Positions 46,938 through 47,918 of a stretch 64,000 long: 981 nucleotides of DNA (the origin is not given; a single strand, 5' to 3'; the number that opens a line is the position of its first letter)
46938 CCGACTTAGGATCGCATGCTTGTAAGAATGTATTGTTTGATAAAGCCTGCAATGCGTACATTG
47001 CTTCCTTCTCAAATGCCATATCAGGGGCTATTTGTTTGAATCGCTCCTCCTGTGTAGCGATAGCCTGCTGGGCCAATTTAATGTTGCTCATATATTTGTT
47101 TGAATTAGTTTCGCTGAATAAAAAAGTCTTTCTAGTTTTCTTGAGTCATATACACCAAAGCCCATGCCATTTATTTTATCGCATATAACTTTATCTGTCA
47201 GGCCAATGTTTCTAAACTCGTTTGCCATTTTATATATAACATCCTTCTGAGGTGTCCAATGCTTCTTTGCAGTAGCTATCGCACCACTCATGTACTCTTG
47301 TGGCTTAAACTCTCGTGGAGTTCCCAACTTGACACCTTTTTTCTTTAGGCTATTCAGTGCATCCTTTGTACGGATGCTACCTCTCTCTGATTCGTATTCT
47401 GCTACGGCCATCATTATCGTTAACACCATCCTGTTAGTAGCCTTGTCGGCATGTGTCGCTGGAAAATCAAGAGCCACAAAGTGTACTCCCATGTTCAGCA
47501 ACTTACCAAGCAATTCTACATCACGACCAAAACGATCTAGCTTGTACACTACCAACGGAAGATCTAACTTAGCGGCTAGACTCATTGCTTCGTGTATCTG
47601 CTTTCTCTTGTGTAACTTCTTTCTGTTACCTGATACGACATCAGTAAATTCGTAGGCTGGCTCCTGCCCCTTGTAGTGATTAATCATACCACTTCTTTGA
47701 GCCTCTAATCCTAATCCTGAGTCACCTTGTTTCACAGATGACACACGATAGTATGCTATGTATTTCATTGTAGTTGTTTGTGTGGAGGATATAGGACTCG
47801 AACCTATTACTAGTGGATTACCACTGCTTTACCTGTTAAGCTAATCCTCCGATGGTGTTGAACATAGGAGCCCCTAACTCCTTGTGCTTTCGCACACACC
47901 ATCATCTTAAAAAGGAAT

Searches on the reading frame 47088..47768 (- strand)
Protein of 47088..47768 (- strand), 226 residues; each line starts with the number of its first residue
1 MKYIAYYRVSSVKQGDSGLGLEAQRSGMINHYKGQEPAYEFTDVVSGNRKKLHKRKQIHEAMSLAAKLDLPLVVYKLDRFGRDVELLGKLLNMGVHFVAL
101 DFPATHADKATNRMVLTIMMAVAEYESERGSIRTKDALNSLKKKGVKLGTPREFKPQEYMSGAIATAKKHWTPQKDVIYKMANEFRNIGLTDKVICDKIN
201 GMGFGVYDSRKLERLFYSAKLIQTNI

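Call 12: search_protein_families(library=pfam, proteins=[window:47088-47768:-], max_evalue=0.01)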
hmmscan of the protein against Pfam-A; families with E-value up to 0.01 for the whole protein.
window:47088-47768:- (226 aa): 1 family
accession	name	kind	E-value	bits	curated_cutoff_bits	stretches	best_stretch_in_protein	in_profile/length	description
PF00239.26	Resolvase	-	1.9e-21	77.1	23.3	1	4-146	2-144/145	Resolvase, N terminal domain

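Call 13: search_protein_families(library=phrogs, proteins=[window:47088-47768:-], max_evalue=0.001)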
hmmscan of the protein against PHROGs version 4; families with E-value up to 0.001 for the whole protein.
window:47088-47768:- (226 aa): 2 families
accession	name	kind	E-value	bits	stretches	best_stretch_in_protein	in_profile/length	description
phrog_125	-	DNA, RNA and nucleotide metabolism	2.7e-25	90.4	1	1-199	20-189/254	DNA invertase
phrog_95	-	integration and excision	1.2e-18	68.1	1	1-151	88-243/651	integrase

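Call 14: find_related_loci(query=window:47088-47768:-, collection=viral_contigs, flank=4000)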
Query window:47088-47768:- (226 aa) in viral_contigs; peptide patterns used: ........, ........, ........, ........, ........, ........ (x = any residue, [..] = any of these).
No stretch of DNA in the collection matches any of the patterns.

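Call 21: find_homologous_proteins(query=window:47088-47768:-, max_evalue=1e-10)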
Query window:47088-47768:- (226 aa): 858 proteins with E <= 1e-10 among 1062 candidates; the best 120 are listed.
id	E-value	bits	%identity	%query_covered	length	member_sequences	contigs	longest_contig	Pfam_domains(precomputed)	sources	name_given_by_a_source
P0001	1.1e-137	475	93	100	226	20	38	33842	PF00239.27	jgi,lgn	jgi:DNA invertase Pin-like site-specific DNA recombinase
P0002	1.3e-72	262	55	97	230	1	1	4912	PF00239.27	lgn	-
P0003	2.0e-71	258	57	97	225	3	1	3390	PF00239.27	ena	-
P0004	3.7e-70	254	55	100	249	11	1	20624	PF00239.27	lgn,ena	-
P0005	5.1e-64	234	50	100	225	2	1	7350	PF00239.27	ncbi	-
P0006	3.4e-60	221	50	94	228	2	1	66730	PF00239.27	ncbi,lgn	-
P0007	5.6e-59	217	51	95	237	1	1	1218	PF00239.27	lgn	-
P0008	1.4e-58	216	50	92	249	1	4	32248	PF00239.27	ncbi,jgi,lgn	jgi:DNA invertase Pin-like site-specific DNA recombinase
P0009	3.5e-55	205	57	78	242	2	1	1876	PF00239.27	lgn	-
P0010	7.1e-51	191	48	98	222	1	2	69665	PF00239.27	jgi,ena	-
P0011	6.8e-48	181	52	78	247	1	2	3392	PF00239.27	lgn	-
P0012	2.8e-46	176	52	77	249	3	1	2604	PF00239.27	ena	-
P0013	3.8e-46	175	52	77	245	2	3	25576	PF00239.27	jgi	jgi:DNA invertase Pin-like site-specific DNA recombinase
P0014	8.9e-46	174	46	98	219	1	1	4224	PF00239.27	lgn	-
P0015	3.1e-43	166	48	83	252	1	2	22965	PF00239.27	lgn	-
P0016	8.2e-42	161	42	99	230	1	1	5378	PF00239.27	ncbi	-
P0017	5.3e-31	126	50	66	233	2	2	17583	PF00239.27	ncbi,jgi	jgi:DNA invertase Pin-like site-specific DNA recombinase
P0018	8.1e-29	119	38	95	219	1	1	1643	PF07508.20,PF00239.27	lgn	-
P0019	2.3e-28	117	44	76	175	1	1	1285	PF00239.27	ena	-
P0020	2.6e-28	117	39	90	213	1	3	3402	PF00239.27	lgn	-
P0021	2.7e-28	117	38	96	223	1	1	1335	PF00239.27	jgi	jgi:DNA invertase Pin-like site-specific DNA recombinase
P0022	4.5e-28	116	40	90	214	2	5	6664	PF00239.27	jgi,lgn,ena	jgi:DNA invertase Pin-like site-specific DNA recombinase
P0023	5.1e-28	116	45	69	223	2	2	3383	PF00239.27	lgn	-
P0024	5.6e-28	116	39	90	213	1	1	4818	PF00239.27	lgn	-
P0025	6.5e-28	116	38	90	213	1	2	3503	PF00239.27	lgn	-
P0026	9.6e-28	115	38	90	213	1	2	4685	PF00239.27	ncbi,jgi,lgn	jgi:DNA invertase Pin-like site-specific DNA recombinase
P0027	1.0e-27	115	38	90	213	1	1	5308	PF00239.27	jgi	jgi:DNA invertase Pin-like site-specific DNA recombinase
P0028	1.1e-27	115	39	90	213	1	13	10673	PF00239.27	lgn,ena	-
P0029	1.1e-27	115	40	90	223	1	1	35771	PF00239.27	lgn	-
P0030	1.7e-27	114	39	90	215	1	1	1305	PF00239.27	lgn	-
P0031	1.9e-27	114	36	95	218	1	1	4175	PF07508.20,PF00239.27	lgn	-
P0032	2.2e-27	114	38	90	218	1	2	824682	PF07508.20,PF00239.27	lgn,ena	-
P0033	3.1e-27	114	37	90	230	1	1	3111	PF00239.27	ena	-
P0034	3.2e-27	114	38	89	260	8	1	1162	PF07508.20,PF00239.27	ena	-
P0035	3.6e-27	113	44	69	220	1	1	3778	PF00239.27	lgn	-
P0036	4.2e-27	113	38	90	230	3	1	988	PF00239.27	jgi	-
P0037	4.9e-27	113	44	72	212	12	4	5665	PF00239.27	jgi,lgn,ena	-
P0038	5.5e-27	113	37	90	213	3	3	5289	PF00239.27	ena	-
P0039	5.7e-27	113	52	66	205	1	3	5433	PF00239.27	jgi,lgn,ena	-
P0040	5.9e-27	113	37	90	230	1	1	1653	PF00239.27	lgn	-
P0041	6.0e-27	113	38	89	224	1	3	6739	PF00239.27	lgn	-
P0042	9.1e-27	112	39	89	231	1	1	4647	PF00239.27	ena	-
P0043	9.6e-27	112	40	90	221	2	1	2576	PF00239.27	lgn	-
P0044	1.0e-26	112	45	73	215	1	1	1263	PF00239.27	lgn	-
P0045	1.1e-26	112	42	73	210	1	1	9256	PF00239.27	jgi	jgi:DNA invertase Pin-like site-specific DNA recombinase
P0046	1.1e-26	112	46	65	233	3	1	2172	PF00239.27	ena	-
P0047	1.2e-26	112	45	65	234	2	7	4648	PF00239.27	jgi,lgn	jgi:DNA invertase Pin-like site-specific DNA recombinase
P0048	1.4e-26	111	48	66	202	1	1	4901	PF00239.27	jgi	jgi:DNA invertase Pin-like site-specific DNA recombinase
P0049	1.5e-26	111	46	68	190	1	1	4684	PF00239.27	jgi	-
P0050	1.5e-26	111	37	90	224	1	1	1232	PF00239.27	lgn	-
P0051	1.5e-26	111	44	61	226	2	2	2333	PF07508.20,PF00239.27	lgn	-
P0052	2.1e-26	111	37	90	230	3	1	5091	PF00239.27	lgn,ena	-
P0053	2.4e-26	111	36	96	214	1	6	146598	PF00239.27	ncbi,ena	-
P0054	2.5e-26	111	35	95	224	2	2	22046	PF00239.27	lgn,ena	-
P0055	2.6e-26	111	36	96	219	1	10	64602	PF00239.27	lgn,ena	-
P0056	3.1e-26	110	44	72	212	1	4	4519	PF00239.27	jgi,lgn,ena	-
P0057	3.2e-26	110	44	72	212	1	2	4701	PF00239.27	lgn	-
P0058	3.3e-26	110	36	95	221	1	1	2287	PF00239.27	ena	-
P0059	4.1e-26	110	38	88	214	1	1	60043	PF07508.20,PF00239.27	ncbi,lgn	-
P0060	4.4e-26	110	38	93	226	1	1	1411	PF07508.20,PF00239.27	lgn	-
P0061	4.6e-26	110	38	90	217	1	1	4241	PF00239.27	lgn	-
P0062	5.6e-26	109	37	90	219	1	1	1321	PF00239.27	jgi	jgi:DNA invertase Pin-like site-specific DNA recombinase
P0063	5.8e-26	109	37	90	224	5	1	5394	PF00239.27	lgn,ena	-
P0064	6.0e-26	109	45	66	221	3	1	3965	PF00239.27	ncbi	-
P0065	6.1e-26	109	38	90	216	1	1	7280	PF00239.27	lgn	-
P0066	6.1e-26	109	43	72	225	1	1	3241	PF00239.27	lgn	-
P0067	6.2e-26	109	38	90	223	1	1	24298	PF00239.27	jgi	jgi:DNA invertase Pin-like site-specific DNA recombinase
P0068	6.7e-26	109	37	90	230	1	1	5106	PF00239.27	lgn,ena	-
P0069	7.9e-26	109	38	90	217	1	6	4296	PF00239.27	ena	-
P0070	7.9e-26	109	41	79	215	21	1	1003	PF00239.27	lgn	-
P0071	8.1e-26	109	39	90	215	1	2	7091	PF00239.27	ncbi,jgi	jgi:DNA invertase Pin-like site-specific DNA recombinase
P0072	8.3e-26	109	42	72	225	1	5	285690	PF00239.27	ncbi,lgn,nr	ncbi:MAG: recombinase family protein [Bacteroidia bacterium]|nr:recombinase family protein [Bacteroi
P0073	8.7e-26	109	37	90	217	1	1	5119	PF00239.27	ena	-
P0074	1.1e-25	109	43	72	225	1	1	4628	PF00239.27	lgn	-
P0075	1.3e-25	108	43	72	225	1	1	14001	PF00239.27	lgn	-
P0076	1.3e-25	108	37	95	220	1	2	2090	PF00239.27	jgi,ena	-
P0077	1.5e-25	108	38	90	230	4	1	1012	PF00239.27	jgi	-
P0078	1.6e-25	108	44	67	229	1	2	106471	PF00239.27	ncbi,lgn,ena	-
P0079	1.7e-25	108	39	88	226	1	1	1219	PF00239.27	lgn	-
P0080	1.7e-25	108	36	90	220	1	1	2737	PF00239.27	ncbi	-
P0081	1.8e-25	108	38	96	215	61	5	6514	PF00239.27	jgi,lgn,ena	jgi:DNA invertase Pin-like site-specific DNA recombinase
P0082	1.9e-25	108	36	90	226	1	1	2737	PF00239.27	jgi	jgi:DNA invertase Pin-like site-specific DNA recombinase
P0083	1.9e-25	108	40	89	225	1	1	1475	PF00239.27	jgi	jgi:DNA invertase Pin-like site-specific DNA recombinase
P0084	2.0e-25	108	36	90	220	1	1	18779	PF00239.27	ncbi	-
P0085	2.3e-25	108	36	90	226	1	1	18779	PF00239.27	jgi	jgi:DNA invertase Pin-like site-specific DNA recombinase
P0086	2.8e-25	107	43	72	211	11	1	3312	PF00239.27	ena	-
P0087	2.8e-25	107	36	90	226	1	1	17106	PF00239.27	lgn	-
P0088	3.2e-25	107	37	90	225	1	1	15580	PF00239.27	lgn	-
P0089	3.3e-25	107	39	90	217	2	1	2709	PF00239.27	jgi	jgi:DNA invertase Pin-like site-specific DNA recombinase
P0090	3.6e-25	107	43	65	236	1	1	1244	PF00239.27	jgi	jgi:DNA invertase Pin-like site-specific DNA recombinase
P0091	3.7e-25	107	38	90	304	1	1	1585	PF07508.20,PF00239.27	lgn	-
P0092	3.7e-25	107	39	89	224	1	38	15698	PF07508.20,PF00239.27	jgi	jgi:DNA invertase Pin-like site-specific DNA recombinase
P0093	3.7e-25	107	38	90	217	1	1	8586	PF00239.27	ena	-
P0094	4.3e-25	107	38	89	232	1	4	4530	PF07508.20,PF00239.27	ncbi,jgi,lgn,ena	jgi:DNA invertase Pin-like site-specific DNA recombinase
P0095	4.4e-25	107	35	96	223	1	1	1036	PF00239.27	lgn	-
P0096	5.3e-25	106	45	66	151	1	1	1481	PF00239.27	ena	-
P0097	5.3e-25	106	39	90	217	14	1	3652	PF00239.27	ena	-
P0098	5.7e-25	106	36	90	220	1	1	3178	PF00239.27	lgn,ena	-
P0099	7.0e-25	106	38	88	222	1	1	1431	PF00239.27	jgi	jgi:DNA invertase Pin-like site-specific DNA recombinase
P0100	7.4e-25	106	44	74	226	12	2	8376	PF00239.27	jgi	jgi:DNA invertase Pin-like site-specific DNA recombinase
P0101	7.6e-25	106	34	96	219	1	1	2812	PF00239.27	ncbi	-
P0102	7.9e-25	106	41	72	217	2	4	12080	PF00239.27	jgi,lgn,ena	jgi:DNA invertase Pin-like site-specific DNA recombinase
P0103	8.4e-25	106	34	96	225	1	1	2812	PF00239.27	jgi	jgi:DNA invertase Pin-like site-specific DNA recombinase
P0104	8.5e-25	106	43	71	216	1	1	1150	PF00239.27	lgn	-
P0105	8.9e-25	106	41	72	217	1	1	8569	PF00239.27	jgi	jgi:DNA invertase Pin-like site-specific DNA recombinase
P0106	9.2e-25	106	38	90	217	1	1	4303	PF00239.27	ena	-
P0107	1.0e-24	105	42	75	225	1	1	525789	PF00239.27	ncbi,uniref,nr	ncbi:recombinase family protein [Flavobacterium daemonense]|uniref:recombinase family protein n=1 Ta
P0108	1.1e-24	105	41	72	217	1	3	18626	PF00239.27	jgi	jgi:DNA invertase Pin-like site-specific DNA recombinase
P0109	1.1e-24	105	46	67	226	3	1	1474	PF00239.27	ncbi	-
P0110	1.1e-24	105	46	66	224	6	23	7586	PF00239.27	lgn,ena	-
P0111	1.3e-24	105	44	69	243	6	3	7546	PF00239.27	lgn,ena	-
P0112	1.5e-24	105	41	90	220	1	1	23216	PF00239.27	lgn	-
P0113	1.7e-24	105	42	71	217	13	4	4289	PF00239.27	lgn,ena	-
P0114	1.9e-24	105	36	90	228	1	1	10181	PF00239.27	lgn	-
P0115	1.9e-24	104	38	90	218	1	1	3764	PF00239.27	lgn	-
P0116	2.0e-24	104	35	95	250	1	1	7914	PF00239.27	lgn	-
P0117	2.1e-24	104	37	90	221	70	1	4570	PF00239.27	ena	-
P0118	2.3e-24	104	37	89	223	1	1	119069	PF00239.27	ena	-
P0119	2.5e-24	104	39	90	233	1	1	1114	PF00239.27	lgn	-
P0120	2.5e-24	104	39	94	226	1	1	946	PF00239.27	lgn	-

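Call 22: find_encoding_contigs(protein=P0001, flank=4000, max_places=10)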
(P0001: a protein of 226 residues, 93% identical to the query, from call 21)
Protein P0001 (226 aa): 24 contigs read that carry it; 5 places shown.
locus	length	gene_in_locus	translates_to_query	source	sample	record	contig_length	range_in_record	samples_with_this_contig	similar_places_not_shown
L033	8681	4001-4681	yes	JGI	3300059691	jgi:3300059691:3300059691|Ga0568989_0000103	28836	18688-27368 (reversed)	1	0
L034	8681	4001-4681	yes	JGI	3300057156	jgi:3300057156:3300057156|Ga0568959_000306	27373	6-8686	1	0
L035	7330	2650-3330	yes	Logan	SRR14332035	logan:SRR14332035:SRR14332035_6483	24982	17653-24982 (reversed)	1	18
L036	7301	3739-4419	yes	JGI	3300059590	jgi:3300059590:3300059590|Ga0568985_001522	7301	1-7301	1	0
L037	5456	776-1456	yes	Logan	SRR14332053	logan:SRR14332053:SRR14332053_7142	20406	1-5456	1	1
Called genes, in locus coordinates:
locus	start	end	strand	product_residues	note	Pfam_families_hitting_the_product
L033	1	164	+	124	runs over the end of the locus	-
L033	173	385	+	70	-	-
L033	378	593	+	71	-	-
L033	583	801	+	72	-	-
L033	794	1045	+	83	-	-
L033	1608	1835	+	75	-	-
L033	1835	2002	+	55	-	-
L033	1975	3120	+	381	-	PF00150:Cellulase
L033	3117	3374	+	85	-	-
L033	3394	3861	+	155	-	PF08291:Peptidase_M15_3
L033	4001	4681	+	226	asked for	PF00239:Resolvase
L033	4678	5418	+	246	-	PF03837:RecT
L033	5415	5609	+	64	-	-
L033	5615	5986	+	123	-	-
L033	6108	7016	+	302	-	PF12684:DUF3799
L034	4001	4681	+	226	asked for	PF00239:Resolvase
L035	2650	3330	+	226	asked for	PF00239:Resolvase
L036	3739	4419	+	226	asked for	PF00239:Resolvase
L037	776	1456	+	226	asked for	PF00239:Resolvase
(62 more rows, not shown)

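Call 23: find_encoding_contigs(protein=P0004, flank=4000, max_places=4)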
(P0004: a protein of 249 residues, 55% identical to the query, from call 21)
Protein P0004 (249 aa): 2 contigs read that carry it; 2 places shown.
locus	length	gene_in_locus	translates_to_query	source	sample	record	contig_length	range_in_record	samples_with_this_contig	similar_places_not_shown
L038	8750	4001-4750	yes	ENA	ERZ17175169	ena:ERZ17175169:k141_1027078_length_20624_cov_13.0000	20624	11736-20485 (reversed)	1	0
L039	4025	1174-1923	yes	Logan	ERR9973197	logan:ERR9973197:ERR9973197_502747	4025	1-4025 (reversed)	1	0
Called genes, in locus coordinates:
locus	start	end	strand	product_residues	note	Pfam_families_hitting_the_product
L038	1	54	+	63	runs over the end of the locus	?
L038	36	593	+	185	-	-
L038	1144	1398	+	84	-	-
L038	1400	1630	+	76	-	-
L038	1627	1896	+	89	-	-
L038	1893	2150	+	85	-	-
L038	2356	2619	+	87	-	-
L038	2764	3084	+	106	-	-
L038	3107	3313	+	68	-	-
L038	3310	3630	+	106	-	-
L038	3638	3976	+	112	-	-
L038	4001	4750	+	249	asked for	PF00239:Resolvase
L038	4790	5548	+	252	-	PF03837:RecT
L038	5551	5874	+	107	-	-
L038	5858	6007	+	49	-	-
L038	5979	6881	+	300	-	PF12684:DUF3799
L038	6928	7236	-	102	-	-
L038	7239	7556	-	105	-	-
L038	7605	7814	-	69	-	-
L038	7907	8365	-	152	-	PF00959:Phage_lysozyme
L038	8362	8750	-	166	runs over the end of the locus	-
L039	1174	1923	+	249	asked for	PF00239:Resolvase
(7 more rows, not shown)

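Call 24: find_encoding_contigs(protein=P0006, flank=4000, max_places=4)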
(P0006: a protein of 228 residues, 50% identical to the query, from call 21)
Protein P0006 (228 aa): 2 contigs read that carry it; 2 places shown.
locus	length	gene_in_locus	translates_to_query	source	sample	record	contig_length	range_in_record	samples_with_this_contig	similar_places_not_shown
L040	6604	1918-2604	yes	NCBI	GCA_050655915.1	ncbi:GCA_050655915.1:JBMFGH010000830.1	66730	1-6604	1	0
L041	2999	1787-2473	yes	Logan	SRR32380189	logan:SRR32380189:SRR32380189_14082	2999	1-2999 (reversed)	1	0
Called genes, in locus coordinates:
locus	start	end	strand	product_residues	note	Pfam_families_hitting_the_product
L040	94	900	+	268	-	PF01555:N6_N4_Mtase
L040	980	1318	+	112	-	-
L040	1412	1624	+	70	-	-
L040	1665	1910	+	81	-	-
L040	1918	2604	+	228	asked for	PF00239:Resolvase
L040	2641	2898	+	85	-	-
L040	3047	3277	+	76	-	-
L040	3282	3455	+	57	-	-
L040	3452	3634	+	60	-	-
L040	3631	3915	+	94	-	-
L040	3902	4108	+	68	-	-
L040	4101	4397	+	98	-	-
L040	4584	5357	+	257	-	-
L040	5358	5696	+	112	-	-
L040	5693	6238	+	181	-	-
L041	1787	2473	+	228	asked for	PF00239:Resolvase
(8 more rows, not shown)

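Call 38: find_encoding_contigs(protein=P0002, flank=3000, max_places=3)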
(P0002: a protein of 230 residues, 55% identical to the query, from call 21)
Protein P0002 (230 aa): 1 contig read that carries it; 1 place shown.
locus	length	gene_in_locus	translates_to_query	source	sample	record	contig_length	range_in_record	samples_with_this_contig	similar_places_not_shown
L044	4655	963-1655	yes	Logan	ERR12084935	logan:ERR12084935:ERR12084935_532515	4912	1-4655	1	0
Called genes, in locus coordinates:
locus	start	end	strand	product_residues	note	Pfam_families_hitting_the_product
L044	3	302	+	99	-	?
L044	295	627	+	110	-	-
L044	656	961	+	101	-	-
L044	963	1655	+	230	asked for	PF00239:Resolvase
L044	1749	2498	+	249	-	PF03837:RecT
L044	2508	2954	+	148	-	PF11325:DUF3127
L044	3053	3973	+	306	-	PF12684:DUF3799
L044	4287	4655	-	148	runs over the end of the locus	PF00959:Phage_lysozyme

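Call 39: find_encoding_contigs(protein=P0003, flank=3000, max_places=3)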
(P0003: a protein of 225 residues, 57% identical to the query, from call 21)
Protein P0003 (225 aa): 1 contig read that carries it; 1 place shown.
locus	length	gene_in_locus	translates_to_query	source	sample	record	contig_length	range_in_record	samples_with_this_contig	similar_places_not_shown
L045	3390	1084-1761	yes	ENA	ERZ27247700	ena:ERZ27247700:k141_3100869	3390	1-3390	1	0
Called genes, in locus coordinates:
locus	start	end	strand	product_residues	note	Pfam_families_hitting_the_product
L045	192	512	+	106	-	-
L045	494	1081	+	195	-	-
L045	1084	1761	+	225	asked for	PF00239:Resolvase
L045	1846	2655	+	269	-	PF03837:RecT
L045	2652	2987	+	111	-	-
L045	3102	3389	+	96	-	?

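Call 40: find_encoding_contigs(protein=P0005, flank=3000, max_places=3)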
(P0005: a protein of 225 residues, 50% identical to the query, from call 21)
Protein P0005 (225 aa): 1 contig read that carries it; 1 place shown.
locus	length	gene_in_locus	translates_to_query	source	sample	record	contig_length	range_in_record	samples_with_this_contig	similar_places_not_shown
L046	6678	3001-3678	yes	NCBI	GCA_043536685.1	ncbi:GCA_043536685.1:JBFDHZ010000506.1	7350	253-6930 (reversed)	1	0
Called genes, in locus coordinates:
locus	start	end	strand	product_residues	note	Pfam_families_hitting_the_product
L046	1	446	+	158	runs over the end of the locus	-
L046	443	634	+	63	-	-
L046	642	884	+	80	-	-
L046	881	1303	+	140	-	-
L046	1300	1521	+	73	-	-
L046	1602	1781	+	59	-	-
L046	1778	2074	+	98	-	-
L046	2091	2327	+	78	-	-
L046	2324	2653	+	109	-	-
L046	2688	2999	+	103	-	-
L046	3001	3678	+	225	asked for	PF00239:Resolvase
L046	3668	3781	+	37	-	-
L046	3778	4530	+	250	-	PF03837:RecT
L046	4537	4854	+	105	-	-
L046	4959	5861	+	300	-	PF12705:PDDEXK_1 (weak), PF12684:DUF3799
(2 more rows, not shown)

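Call 41: find_encoding_contigs(protein=P0008, flank=3000, max_places=4)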
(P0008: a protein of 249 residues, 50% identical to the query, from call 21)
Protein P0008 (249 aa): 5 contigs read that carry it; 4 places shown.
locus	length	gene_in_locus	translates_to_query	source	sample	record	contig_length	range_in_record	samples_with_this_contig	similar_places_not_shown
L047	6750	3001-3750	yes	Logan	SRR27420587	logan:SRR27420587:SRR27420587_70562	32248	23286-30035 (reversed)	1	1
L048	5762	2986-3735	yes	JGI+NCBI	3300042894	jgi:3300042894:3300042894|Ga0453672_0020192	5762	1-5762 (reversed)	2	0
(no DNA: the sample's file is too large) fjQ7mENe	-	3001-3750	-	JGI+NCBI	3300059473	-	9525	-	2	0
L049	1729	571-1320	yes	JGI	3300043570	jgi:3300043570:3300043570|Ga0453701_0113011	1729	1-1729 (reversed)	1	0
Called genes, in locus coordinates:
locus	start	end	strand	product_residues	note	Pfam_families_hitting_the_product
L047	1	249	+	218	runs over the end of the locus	-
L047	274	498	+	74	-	-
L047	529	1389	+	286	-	PF03837:RecT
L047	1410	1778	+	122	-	PF11325:DUF3127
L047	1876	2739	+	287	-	PF12684:DUF3799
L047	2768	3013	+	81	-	PF19846:DUF6321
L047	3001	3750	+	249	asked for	PF00239:Resolvase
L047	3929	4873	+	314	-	-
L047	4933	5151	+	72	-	-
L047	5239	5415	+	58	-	-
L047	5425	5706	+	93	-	-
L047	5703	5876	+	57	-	-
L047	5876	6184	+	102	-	-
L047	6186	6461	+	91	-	PF07411:DUF1508 (weak)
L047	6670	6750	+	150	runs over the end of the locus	-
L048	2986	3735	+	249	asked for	PF00239:Resolvase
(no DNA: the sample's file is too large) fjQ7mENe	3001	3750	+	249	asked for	PF00239:Resolvase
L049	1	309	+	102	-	?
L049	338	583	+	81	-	PF19846:DUF6321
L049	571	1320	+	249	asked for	PF00239:Resolvase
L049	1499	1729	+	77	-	?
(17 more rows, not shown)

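Call 65: find_encoding_contigs(protein=P0130, flank=3000, max_places=3)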
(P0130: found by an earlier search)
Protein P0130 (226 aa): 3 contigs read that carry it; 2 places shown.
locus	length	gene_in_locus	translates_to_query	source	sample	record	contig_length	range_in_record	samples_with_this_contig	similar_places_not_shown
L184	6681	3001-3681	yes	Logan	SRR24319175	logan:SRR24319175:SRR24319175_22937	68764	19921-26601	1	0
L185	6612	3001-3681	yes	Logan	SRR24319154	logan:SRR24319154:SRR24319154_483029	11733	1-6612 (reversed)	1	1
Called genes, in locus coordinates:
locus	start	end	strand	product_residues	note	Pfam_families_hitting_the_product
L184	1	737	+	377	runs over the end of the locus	PF00150:Cellulase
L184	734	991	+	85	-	-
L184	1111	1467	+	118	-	-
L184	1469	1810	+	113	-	-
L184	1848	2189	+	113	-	-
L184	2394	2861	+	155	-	PF08291:Peptidase_M15_3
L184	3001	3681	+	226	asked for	PF00239:Resolvase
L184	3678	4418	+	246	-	PF03837:RecT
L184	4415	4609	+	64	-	-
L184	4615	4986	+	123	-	-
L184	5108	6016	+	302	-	PF12684:DUF3799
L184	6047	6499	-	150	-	PF00959:Phage_lysozyme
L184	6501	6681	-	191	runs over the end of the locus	-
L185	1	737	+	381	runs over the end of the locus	PF00150:Cellulase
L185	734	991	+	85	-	-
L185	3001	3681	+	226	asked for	PF00239:Resolvase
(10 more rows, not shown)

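Call 66: find_encoding_contigs(protein=P0132, flank=3000, max_places=2)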
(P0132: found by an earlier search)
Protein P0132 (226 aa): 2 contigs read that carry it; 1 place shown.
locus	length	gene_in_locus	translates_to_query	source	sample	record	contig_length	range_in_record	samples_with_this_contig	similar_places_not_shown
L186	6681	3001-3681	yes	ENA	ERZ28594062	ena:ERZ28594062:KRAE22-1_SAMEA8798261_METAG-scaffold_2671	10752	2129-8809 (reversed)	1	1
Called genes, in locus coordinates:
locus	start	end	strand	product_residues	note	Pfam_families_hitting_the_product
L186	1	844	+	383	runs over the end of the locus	PF00150:Cellulase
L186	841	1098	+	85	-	-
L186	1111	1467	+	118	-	-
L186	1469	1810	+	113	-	-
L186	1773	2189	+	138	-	-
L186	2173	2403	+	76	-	-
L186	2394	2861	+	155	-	PF08291:Peptidase_M15_3, PF18979:DUF5715 (weak)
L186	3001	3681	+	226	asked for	PF00239:Resolvase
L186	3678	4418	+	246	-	PF03837:RecT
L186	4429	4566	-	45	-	-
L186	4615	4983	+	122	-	-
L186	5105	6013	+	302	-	PF12684:DUF3799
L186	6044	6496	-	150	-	PF00959:Phage_lysozyme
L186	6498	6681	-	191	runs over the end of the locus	-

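Call 67: find_encoding_contigs(protein=P0126, flank=3000, max_places=2)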
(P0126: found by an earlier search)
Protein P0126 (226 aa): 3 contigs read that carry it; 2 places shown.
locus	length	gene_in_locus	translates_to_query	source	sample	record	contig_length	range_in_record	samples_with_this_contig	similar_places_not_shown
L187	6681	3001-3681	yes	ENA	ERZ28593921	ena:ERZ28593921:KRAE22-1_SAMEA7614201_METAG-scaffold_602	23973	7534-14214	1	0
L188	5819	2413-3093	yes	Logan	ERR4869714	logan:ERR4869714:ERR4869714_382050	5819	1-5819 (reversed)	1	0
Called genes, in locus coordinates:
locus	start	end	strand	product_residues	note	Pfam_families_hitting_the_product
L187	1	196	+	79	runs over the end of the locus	-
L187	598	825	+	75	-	-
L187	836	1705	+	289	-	-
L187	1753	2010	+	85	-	-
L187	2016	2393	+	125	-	-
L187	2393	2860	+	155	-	PF08291:Peptidase_M15_3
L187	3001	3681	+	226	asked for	PF00239:Resolvase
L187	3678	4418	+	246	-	PF03837:RecT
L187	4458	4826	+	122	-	-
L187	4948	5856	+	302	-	PF12684:DUF3799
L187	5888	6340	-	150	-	PF00959:Phage_lysozyme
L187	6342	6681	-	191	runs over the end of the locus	-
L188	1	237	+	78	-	?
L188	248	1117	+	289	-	-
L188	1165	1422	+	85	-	-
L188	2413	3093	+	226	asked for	PF00239:Resolvase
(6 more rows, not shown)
